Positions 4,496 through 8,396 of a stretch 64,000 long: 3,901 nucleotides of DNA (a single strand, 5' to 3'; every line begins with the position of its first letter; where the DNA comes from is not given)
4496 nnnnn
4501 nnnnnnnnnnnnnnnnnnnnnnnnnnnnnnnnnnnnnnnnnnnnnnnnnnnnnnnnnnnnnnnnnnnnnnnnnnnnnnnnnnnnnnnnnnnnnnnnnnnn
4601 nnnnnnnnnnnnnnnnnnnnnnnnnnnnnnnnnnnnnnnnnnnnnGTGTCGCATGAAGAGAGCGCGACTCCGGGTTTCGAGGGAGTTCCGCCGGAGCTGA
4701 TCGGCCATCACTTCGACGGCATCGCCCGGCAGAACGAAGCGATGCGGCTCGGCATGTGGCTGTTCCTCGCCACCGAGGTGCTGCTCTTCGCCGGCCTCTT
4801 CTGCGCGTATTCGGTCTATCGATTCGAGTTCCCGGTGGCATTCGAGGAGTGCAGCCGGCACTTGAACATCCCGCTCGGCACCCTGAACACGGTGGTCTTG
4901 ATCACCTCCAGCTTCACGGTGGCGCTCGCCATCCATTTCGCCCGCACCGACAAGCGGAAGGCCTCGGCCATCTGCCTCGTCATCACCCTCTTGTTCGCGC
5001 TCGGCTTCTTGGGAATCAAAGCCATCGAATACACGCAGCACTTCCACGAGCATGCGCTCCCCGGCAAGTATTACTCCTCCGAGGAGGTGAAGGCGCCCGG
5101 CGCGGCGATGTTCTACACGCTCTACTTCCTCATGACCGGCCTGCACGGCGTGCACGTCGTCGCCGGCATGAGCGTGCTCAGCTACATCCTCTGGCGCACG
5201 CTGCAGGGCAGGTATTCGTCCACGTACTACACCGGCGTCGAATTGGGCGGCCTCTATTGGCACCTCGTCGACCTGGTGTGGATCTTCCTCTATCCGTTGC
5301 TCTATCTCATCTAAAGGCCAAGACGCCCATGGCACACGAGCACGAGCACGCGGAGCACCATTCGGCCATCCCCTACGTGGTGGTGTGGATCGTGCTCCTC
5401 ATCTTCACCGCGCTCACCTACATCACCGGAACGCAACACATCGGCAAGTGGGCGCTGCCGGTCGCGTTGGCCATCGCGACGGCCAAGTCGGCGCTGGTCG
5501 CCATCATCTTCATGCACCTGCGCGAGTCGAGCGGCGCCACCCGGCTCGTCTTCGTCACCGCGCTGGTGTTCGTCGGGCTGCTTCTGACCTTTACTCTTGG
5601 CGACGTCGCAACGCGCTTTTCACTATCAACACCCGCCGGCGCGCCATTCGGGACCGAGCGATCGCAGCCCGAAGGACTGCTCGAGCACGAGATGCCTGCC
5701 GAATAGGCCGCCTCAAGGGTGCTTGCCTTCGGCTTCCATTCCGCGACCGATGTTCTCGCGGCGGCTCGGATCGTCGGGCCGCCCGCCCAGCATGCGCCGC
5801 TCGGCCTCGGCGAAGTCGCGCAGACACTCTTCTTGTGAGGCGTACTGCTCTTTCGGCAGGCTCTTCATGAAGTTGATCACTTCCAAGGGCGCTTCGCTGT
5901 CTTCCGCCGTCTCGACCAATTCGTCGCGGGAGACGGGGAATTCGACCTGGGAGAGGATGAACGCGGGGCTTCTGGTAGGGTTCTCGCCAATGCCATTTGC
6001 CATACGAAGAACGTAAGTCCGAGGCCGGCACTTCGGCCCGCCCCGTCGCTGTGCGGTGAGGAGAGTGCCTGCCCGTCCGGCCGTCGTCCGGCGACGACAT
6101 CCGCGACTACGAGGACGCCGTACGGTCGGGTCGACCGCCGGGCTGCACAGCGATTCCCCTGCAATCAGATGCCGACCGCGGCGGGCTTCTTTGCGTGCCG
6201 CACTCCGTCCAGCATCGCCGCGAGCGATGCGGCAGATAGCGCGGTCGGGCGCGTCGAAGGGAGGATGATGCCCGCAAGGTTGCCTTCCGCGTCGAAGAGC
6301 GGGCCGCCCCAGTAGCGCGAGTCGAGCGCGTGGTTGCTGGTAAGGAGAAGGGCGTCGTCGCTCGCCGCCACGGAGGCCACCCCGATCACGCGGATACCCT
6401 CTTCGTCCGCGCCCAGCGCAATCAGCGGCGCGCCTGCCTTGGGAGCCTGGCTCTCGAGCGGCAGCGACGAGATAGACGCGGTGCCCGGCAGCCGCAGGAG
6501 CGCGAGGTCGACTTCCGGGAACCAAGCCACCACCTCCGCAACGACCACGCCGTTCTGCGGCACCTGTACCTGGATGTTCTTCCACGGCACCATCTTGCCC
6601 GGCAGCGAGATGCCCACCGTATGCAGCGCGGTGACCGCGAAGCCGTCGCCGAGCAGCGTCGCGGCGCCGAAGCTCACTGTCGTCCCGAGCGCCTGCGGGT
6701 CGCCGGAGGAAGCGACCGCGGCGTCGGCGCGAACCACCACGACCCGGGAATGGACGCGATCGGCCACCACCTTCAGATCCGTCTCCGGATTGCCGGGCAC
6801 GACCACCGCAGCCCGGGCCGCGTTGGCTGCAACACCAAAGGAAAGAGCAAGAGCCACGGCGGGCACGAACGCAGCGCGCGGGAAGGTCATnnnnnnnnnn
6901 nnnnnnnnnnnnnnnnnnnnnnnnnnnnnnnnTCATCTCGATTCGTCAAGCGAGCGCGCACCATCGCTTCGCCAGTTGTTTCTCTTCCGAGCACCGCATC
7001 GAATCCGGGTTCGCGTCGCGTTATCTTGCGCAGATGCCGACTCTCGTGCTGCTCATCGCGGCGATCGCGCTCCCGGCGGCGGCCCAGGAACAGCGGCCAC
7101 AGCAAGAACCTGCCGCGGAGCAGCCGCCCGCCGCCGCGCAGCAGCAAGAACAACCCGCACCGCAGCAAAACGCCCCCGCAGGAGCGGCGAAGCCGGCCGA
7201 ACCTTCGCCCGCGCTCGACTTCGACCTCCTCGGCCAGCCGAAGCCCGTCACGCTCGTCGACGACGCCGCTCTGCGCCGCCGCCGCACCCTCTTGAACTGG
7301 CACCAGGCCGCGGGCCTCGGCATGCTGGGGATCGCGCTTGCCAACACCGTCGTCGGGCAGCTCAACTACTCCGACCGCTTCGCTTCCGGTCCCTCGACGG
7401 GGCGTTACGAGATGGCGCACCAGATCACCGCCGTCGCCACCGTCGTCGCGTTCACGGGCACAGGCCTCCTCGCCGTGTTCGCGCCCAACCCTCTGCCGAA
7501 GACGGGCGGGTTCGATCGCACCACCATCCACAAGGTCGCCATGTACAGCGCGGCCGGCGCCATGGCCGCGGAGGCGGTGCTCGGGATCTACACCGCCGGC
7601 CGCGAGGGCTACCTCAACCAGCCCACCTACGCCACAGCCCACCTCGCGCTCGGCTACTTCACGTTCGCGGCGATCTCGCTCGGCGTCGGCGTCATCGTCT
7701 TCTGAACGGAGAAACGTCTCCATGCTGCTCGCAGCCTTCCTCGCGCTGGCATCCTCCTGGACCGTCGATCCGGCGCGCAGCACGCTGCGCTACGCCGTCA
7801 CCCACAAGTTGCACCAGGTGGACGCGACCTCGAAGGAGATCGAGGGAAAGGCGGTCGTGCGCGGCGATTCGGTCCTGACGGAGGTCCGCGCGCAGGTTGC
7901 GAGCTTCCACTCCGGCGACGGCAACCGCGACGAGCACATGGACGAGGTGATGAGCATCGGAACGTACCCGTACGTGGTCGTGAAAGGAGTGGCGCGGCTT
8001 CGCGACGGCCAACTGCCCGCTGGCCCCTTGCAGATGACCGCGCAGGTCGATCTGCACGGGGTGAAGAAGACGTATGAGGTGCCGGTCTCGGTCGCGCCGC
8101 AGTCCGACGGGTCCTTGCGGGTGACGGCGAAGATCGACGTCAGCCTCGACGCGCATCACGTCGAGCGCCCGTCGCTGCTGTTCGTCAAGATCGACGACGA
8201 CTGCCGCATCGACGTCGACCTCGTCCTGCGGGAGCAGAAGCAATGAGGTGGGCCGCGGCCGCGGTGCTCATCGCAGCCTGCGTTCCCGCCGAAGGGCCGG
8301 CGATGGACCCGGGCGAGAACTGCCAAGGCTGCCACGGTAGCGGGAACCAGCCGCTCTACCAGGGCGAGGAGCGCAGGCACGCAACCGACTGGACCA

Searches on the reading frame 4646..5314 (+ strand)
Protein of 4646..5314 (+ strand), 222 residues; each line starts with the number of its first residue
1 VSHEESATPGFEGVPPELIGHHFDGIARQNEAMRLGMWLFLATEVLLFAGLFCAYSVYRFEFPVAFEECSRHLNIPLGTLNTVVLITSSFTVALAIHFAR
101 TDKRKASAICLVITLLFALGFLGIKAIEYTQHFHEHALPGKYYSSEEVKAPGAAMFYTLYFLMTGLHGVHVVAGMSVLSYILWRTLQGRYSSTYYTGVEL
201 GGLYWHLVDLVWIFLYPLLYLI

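Call 48: search_protein_families(library=pfam, proteins=[window:4646-5314:+], max_evalue=0.001)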
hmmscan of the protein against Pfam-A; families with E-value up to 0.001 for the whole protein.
window:4646-5314:+ (222 aa): 1 family
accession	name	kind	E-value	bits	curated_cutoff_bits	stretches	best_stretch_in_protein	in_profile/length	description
PF00510.24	COX3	-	1.6e-24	87.7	23.8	1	30-220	73-254/258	Cytochrome c oxidase subunit III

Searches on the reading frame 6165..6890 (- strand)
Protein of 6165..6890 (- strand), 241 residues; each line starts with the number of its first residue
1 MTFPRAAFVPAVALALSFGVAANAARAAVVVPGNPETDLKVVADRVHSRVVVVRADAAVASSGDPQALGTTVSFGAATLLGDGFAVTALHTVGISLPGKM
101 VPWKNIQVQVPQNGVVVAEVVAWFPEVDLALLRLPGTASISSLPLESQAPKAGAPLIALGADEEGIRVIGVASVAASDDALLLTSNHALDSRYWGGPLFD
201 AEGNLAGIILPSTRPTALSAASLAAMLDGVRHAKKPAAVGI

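Call 48: search_protein_families(library=pfam, proteins=[window:6165-6890:-], max_evalue=0.001)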
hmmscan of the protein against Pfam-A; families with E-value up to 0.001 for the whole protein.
window:6165-6890:- (241 aa): 1 family
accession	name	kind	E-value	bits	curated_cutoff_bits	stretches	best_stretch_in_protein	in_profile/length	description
PF13365.12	Trypsin_2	-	5.4e-08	34.1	27.6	1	82-208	8-144/144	Trypsin-like peptidase domain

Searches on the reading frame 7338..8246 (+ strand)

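Call 48: search_protein_families(library=pfam, proteins=[window:7338-8246:+], max_evalue=0.001)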
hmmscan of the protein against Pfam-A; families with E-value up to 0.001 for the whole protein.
window:7338-8246:+ (302 aa): 1 family
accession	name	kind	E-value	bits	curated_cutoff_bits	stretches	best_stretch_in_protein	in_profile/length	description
PF04264.18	YceI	-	1.4e-14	55.2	23.7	1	141-296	1-149/150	YceI-like domain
